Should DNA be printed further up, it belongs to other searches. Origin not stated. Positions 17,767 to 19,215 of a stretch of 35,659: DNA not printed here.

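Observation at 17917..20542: Split gp10-like tail hub whose C-terminal module is also fused to a LamG lectin-like protein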

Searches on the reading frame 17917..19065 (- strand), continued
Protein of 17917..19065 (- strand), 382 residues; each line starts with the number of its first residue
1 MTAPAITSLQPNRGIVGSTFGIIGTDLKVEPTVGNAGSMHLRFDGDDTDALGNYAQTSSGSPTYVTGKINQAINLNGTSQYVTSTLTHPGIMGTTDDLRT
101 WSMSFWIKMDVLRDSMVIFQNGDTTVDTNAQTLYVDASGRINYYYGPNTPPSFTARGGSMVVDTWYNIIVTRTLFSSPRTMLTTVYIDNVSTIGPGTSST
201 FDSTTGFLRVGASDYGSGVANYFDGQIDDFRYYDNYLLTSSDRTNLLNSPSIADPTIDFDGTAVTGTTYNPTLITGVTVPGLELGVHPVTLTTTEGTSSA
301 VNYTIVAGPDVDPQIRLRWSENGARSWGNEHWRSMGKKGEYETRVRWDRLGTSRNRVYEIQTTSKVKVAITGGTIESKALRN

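Call 72: fold_search(model_id=the predicted structure, library=pdb)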
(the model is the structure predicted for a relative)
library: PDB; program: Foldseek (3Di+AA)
matches with E <= 10: 1183; with E <= 0.001: 147
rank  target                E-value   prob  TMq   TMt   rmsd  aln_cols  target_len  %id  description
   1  3flp_A                4.3e-07  1.00  0.28  0.45   5.2       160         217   16  Crystal structure of native heptameric SAP-like pentraxin from Limulus polyphemus (released 2009-01-20)
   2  2vw0                  4.8e-07  1.00  0.31  0.19  19.7       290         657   13  Crystal structure of the NanB sialidase from Streptococcus pneumoniae (released 2008-06-24)
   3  4c1w_A                8.7e-07  1.00  0.31  0.57   5.3       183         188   12  Carbohydrate binding domain from Streptococcus pneumoniae NanA sialidase complexed with 3'-sialyllactose (released 2014-08-27)
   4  6pnq_A                8.7e-07  1.00  0.29  0.53   7.8       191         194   19  Crystal structure of the SS2A splice insert-containing neurexin-1 LNS2 domain in complex with neurexophilin-1 (released 2019-10-09)
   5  1pz7_B                9.7e-07  1.00  0.30  0.57   7.5       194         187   16  Modulation of agrin function by alternative splicing and Ca2+ binding (released 2004-04-13)
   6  2a75                  1.1e-06  1.00  0.34  0.21   4.9       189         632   14  Trypanosoma rangeli Sialidase In Complex With 2,3- Difluorosialic Acid (Covalent Intermediate) (released 2005-11-22)
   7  3pjq_A                1.3e-06  1.00  0.31  0.19   3.8       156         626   17  Trypanosoma cruzi trans-sialidase-like inactive isoform (including the natural mutation Tyr342His) in complex with lac (released 2011-06-08)
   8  6er4_A                1.3e-06  1.00  0.31  0.56   6.0       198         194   14  Ruminococcus gnavus IT-sialidase CBM40 bound to alpha2,6 sialyllactose (released 2018-05-02)
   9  1pz7_A                1.3e-06  1.00  0.29  0.54   6.2       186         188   16  Modulation of agrin function by alternative splicing and Ca2+ binding (released 2004-04-13)
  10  1s0i_A                1.4e-06  1.00  0.31  0.20   3.9       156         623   18  Trypanosoma cruzi trans-sialidase in complex with sialyl-lactose (Michaelis complex) (released 2004-05-18)
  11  6er4_B                1.7e-06  1.00  0.32  0.59   5.7       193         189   16  Ruminococcus gnavus IT-sialidase CBM40 bound to alpha2,6 sialyllactose (released 2018-05-02)
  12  1pz8_D                1.9e-06  1.00  0.31  0.60   5.4       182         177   15  Modulation of agrin function by alternative splicing and Ca2+ binding (released 2004-04-13)
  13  6er2_A                2.0e-06  1.00  0.30  0.56   6.3       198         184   12  Ruminococcus gnavus IT-sialidase CBM40 (released 2018-05-02)
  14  1ms5_B                2.2e-06  1.00  0.31  0.20   3.7       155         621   17  Triclinic form of Trypanosoma cruzi trans-sialidase, soaked with N-acetylneuraminyl-a-2,3-thio-galactoside (NA-S-Gal) (released 2003-03-25)
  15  1pz8_A                2.2e-06  1.00  0.30  0.60   7.6       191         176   14  Modulation of agrin function by alternative splicing and Ca2+ binding (released 2004-04-13)
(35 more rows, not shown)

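Call 85: search_protein_families(library=pfam, proteins=[P0003], max_evalue=1)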
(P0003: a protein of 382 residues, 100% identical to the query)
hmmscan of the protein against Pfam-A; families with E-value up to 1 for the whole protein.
P0003 (382 aa): 1 family
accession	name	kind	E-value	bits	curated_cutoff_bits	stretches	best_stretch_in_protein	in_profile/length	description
PF13385.13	Laminin_G_3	-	6.2e-13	49.6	27.6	1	77-237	2-145/151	Concanavalin A-like lectin/glucanases superfamily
